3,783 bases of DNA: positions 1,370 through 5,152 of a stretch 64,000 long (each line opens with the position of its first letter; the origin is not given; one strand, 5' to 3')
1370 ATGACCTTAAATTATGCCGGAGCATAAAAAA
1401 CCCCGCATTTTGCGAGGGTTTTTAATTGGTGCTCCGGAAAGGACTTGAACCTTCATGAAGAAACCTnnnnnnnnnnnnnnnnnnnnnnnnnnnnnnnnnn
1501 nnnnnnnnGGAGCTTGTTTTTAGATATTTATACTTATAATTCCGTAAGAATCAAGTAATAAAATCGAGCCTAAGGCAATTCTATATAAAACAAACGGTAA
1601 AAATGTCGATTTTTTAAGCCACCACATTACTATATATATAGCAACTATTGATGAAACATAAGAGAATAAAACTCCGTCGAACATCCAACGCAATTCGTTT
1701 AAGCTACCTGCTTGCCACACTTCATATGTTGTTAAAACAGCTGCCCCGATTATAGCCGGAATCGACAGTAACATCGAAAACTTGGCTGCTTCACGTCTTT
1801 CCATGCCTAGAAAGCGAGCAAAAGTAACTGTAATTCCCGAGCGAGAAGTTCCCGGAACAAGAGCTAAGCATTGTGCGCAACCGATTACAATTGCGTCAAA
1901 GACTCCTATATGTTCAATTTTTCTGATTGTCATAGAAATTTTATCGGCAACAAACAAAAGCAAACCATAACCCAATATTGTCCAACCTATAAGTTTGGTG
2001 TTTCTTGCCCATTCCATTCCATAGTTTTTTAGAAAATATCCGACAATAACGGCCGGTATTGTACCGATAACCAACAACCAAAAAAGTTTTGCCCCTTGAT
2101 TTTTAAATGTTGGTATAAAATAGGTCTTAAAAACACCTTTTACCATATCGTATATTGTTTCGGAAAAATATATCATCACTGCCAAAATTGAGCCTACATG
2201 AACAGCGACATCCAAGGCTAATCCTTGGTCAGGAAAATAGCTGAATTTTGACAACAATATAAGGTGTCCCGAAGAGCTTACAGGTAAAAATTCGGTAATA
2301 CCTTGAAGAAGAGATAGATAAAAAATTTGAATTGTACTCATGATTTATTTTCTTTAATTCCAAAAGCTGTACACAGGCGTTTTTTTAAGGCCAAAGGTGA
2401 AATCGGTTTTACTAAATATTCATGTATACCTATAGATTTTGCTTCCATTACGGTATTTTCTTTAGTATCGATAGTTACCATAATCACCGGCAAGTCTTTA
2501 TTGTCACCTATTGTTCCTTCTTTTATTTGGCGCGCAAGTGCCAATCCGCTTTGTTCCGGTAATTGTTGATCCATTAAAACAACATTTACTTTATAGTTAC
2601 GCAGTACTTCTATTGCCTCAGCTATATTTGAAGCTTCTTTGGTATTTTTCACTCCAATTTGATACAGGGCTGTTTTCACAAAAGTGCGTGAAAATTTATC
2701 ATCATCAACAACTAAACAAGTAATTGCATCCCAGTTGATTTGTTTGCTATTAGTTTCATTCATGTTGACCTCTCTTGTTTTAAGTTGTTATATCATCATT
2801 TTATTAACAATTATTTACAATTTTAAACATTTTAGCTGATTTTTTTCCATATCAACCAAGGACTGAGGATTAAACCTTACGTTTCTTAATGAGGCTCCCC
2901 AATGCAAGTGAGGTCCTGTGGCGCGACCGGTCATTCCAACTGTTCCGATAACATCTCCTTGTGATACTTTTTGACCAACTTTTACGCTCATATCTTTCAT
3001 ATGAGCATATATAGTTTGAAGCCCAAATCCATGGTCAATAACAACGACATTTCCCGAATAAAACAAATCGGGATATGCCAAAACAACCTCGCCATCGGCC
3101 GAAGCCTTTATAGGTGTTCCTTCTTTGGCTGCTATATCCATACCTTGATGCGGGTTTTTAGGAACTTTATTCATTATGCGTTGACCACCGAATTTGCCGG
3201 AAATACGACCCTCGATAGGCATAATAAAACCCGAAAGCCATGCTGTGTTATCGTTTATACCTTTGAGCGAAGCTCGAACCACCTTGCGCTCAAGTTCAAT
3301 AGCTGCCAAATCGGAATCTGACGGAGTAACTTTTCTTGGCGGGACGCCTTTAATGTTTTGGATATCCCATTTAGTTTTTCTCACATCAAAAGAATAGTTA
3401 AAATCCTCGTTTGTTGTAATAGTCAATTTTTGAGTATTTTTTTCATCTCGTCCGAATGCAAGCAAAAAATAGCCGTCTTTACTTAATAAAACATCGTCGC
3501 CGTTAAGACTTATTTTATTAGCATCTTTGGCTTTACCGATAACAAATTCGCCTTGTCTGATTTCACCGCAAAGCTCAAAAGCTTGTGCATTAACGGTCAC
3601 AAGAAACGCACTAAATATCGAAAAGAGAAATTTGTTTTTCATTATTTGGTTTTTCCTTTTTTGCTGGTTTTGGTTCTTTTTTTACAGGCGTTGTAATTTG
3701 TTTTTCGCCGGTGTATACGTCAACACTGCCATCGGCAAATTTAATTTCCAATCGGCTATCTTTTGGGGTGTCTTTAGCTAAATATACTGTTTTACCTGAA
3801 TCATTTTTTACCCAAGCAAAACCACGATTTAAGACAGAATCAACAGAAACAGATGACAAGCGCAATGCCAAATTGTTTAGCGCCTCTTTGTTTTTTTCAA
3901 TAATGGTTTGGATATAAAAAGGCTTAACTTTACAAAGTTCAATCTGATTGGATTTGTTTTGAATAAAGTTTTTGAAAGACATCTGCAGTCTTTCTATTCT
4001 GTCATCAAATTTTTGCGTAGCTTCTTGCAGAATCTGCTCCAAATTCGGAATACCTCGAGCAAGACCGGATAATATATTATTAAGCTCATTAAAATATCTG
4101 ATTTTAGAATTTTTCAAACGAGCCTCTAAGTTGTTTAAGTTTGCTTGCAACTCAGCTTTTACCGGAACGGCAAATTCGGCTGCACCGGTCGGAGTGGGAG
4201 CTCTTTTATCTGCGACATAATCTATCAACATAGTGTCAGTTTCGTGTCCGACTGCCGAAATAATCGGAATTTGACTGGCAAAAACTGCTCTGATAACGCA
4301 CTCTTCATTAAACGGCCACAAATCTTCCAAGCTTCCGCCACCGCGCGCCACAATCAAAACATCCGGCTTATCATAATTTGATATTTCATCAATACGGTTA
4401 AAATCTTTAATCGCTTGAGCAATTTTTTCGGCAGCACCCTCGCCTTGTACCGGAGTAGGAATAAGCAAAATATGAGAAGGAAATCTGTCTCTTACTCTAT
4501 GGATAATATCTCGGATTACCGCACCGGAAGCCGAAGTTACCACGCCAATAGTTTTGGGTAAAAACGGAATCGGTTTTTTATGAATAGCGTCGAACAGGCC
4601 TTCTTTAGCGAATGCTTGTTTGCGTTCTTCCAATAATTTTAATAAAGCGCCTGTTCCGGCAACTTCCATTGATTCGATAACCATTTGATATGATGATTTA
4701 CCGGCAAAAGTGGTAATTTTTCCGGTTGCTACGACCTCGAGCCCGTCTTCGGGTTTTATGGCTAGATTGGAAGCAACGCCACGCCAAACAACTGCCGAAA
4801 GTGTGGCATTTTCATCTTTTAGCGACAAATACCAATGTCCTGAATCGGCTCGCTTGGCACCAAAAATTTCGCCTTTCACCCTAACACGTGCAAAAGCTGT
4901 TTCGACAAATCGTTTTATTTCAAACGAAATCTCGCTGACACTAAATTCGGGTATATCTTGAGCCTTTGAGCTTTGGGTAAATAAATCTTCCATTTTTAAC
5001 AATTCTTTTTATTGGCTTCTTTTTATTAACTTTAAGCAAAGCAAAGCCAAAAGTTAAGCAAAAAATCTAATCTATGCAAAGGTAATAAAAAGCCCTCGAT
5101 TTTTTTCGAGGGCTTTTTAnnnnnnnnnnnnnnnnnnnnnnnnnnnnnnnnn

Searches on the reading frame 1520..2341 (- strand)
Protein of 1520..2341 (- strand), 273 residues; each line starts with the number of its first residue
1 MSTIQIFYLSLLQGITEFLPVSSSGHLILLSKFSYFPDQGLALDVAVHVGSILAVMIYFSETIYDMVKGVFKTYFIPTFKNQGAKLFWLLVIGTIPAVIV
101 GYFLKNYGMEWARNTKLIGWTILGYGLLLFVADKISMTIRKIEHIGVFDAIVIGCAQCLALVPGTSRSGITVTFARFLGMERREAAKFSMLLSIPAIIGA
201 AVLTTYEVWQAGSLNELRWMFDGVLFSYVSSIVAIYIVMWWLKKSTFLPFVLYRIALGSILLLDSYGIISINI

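Call 28: find_encoding_contigs(protein=window:1520-2341:-, flank=10000, max_places=1)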
Protein window:1520-2341:- (273 aa): no gene with exactly this product is on record in the collection.

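Call 34: search_protein_families(library=pfam, proteins=[window:1520-2341:-], max_evalue=0.001)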
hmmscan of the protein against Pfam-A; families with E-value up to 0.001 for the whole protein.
window:1520-2341:- (273 aa): 1 family
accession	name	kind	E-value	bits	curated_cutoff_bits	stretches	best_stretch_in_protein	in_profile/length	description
PF02673.24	BacA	-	3.4e-73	246.9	33.4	1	8-259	3-256/257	Bacitracin resistance protein BacA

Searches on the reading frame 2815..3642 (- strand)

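Call 34: search_protein_families(library=pfam, proteins=[window:2815-3642:-], max_evalue=0.001)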
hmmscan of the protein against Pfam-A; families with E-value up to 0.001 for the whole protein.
window:2815-3642:- (275 aa): 1 family
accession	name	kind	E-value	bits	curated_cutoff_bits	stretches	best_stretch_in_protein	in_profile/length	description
PF01551.29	Peptidase_M23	-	5.2e-34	116.8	28.7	1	164-259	2-96/96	Peptidase family M23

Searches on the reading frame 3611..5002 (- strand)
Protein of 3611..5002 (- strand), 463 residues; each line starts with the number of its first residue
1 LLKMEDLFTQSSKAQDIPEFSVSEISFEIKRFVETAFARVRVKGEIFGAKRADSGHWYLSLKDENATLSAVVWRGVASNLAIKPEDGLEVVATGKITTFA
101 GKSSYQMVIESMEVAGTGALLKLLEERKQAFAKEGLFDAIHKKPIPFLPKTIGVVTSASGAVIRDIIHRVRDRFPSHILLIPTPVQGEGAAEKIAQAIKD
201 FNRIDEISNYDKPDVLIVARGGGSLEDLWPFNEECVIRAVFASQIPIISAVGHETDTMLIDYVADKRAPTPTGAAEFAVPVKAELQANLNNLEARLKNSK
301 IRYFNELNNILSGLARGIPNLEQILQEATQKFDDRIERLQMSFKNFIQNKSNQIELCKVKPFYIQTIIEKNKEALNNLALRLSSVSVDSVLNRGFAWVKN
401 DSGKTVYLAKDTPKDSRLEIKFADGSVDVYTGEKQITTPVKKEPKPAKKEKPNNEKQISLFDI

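Call 34: search_protein_families(library=pfam, proteins=[window:3611-5002:-], max_evalue=0.001)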
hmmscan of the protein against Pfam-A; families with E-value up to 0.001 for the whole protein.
window:3611-5002:- (463 aa): 4 families
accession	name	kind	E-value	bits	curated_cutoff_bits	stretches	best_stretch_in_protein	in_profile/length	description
PF02601.20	Exonuc_VII_L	-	1e-92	311.5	35.9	1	136-429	1-314/315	Exonuclease VII, large subunit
PF13742.12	tRNA_anti_2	-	1e-25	90.2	27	1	20-113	1-95/95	OB-fold nucleic acid binding domain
PF01336.31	tRNA_anti-codon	-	1.6e-10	41.2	27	1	40-114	1-74/75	OB-fold nucleic acid binding domain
PF17768.7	RecJ_OB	-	0.0003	21.2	27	1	52-110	48-106/107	RecJ OB domain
